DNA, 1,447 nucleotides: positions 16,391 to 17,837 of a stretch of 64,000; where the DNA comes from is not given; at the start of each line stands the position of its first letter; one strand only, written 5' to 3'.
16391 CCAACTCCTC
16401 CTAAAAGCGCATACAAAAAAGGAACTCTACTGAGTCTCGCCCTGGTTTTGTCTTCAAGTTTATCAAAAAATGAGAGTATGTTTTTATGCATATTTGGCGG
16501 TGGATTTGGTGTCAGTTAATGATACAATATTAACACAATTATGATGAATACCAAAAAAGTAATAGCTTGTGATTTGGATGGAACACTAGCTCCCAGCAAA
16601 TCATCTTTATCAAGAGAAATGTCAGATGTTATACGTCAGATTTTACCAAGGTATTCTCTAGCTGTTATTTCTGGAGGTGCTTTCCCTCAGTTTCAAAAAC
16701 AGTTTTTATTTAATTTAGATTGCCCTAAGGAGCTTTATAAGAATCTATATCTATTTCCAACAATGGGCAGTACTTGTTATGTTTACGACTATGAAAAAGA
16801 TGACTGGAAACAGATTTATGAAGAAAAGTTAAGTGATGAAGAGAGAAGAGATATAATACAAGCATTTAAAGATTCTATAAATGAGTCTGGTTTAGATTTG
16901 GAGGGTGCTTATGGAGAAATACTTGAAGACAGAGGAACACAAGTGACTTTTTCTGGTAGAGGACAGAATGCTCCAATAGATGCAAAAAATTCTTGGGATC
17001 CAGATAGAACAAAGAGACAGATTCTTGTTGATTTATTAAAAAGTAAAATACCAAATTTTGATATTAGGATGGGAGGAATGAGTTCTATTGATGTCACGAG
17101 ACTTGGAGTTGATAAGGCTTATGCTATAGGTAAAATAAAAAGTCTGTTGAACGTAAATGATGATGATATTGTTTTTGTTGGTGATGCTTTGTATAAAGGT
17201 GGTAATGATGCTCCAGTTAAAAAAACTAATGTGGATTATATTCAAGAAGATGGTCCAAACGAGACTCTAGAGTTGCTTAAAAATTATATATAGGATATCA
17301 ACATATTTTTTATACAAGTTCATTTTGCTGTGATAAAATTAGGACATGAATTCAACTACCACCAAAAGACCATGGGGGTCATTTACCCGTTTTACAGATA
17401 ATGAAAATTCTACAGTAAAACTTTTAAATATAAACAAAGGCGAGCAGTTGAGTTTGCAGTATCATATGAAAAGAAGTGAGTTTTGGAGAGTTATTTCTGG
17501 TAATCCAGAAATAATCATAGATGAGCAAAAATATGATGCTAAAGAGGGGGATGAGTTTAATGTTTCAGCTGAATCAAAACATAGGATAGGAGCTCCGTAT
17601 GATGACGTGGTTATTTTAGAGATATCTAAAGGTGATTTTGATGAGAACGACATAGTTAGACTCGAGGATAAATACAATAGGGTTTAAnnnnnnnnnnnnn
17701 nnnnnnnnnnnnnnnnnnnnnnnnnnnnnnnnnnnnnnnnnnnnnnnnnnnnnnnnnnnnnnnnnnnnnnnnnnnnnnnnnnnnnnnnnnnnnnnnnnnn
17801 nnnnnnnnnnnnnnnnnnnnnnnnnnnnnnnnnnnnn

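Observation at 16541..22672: Mannoside-phosphorolysis cluster with two tandem-domain GH130 proteins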

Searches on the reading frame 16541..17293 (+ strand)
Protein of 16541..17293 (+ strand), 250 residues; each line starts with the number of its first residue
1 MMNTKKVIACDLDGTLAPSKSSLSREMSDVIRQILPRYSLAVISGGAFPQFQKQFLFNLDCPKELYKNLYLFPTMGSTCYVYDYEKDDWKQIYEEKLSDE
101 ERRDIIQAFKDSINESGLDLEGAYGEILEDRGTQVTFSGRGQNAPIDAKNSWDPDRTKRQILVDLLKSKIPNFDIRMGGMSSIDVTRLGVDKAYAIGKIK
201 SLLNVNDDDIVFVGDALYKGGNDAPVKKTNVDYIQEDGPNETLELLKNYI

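Call 3: search_protein_families(library=pfam, proteins=[window:16541-17293:+], max_evalue=0.01)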
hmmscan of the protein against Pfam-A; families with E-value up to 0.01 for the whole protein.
window:16541-17293:+ (250 aa): 3 families
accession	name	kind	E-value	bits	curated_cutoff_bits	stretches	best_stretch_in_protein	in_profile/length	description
PF03332.19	PMM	-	2e-12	47.8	22.4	1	27-226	1-194/221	Eukaryotic phosphomannomutase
PF08282.18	Hydrolase_3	-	9.6e-12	45.6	20.9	2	8-112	1-94/255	haloacid dehalogenase-like hydrolase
PF05116.19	S6PP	-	0.0064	16.5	20.3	0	5-112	2-103/247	Sucrose-6F-phosphate phosphohydrolase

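Call 4: search_protein_families(library=ncbifam, proteins=[window:16541-17293:+], max_evalue=0.01)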
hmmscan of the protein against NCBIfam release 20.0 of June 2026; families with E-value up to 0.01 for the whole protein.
window:16541-17293:+ (250 aa): 6 families
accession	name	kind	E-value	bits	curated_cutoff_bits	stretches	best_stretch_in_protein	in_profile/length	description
TIGR01484.1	HAD-SF-IIB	subfamily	3.5e-19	69.8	41.8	1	8-226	2-211/221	HAD-IIB family hydrolase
TIGR00099.1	Cof-subfamily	subfamily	6.9e-11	42.2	137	1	7-216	1-213/256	Cof-type HAD-IIB family hydrolase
TIGR01487.1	Pglycolate_arch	equivalog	2.7e-06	27.4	122.75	0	6-48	2-45/215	phosphoglycolate phosphatase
NF002245.0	PRK01158.1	equivalog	3.8e-05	23.1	198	0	182-216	148-182/233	phosphoglycolate phosphatase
NF045966.1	YcsE_rel_Pase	equivalog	4.1e-05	23.2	220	0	5-114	2-102/265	YcsE-related riboflavin metabolism phosphatase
TIGR01482.1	SPP-subfamily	subfamily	7.5e-05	22.4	107.15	0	8-109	1-96/225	sucrose-phosphate phosphatase subfamily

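Call 68: search_solved_structures(query=window:16541-17290:+, max_evalue=0.001)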
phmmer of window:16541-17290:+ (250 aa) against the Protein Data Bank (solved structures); distinct sequences matched with E-value up to 0.001: 17.
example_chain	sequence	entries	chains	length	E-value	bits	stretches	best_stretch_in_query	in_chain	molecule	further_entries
4bnd_A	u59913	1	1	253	7.1e-34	120.8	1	4-248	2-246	ALPHA-PHOSPHOGLUCOMUTASE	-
4bnd_B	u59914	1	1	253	8e-34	120.6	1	5-248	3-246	ALPHA-PHOSPHOGLUCOMUTASE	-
5ue7_A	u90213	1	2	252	2.4e-15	60.1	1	4-228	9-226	Phosphomannomutase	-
6i5x_A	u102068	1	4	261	2.1e-11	47.2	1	8-248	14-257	Phosphomannomutase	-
8b5v_A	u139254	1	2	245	5e-10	42.7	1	5-226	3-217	Phosphomannomutase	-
7myv_A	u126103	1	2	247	2.7e-09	40.3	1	2-247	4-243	Phosphomannomutase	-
6cfr_A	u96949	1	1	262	3.1e-09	40.1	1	9-225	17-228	Phosphomannomutase 1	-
2fuc_A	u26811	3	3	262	4.6e-09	39.5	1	9-225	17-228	Phosphomannomutase 1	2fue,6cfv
6cft_A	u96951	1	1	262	6.1e-09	39.1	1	9-225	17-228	Phosphomannomutase 1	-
6cfu_A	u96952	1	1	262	7.6e-09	38.8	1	9-225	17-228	Phosphomannomutase 1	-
9hn3_A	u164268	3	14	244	1.4e-08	37.9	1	9-226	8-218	Phosphomannomutase 2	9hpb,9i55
6cfs_A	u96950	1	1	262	2.3e-08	37.3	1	9-225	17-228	Phosphomannomutase 1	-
2i54_A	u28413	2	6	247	2.5e-08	37.1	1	2-226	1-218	Phosphomannomutase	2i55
2amy_A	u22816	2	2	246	3.5e-08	36.7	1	10-226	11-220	Phosphomannomutase 2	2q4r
7o0c_A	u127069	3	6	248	3.5e-08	36.6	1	10-226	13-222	Phosphomannomutase 2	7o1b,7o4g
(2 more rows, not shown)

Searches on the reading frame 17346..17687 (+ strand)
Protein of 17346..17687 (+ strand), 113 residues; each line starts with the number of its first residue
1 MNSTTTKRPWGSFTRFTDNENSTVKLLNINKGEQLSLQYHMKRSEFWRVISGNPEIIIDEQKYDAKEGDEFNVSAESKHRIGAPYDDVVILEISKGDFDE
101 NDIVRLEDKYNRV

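Call 3: search_protein_families(library=pfam, proteins=[window:17346-17687:+], max_evalue=0.01)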
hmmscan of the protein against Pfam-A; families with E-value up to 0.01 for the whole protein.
window:17346-17687:+ (113 aa): 2 families
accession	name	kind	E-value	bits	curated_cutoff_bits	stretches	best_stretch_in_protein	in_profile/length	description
PF01050.24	MannoseP_isomer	-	7.8e-19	68.4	23.6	1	4-108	10-116/116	Mannose-6-phosphate isomerase C-terminal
PF07883.17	Cupin_2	-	7.8e-08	32.4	27.2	1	27-89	3-64/70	Cupin domain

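Call 4: search_protein_families(library=ncbifam, proteins=[window:17346-17687:+], max_evalue=0.01)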
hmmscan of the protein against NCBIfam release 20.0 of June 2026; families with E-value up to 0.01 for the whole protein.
window:17346-17687:+ (113 aa): 2 families
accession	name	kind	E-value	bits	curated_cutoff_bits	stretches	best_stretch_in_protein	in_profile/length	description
TIGR01479.1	GMP_PMI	equivalog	8.6e-19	67.7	372.95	1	6-112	359-467/467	mannose-1-phosphate guanylyltransferase/mannose-6-phosphate isomerase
NF012004.0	PRK15460.1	equivalog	2.9e-13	49.3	859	1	7-113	370-478/478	mannose-1-phosphate guanyltransferase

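Call 69: search_solved_structures(query=window:17346-17684:+, max_evalue=0.01)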
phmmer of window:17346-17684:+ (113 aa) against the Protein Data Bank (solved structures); distinct sequences matched with E-value up to 0.01: 8.
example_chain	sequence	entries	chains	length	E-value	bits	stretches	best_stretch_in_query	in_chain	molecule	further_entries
7zvm_A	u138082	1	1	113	1.2e-06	31.9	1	20-102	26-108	Mannose-6-phosphate isomerase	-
7zvy_G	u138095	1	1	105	3.1e-05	27.3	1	20-108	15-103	Cupin_2 domain-containing protein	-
7zvy_E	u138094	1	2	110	3.5e-05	27.2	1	20-108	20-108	Cupin_2 domain-containing protein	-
7zvy_B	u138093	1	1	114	3.8e-05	27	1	20-108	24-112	Cupin_2 domain-containing protein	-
7zvy_A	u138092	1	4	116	4e-05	27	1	20-108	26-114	Cupin_2 domain-containing protein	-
3rns_A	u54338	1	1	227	4.8e-05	26.7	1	14-98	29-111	Cupin 2 conserved barrel domain protein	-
2h0v_A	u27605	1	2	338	0.002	21.5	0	24-80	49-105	Quercetin 2,3-dioxygenase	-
1y3t_A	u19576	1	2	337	0.0021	21.4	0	24-80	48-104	Hypothetical protein yxaG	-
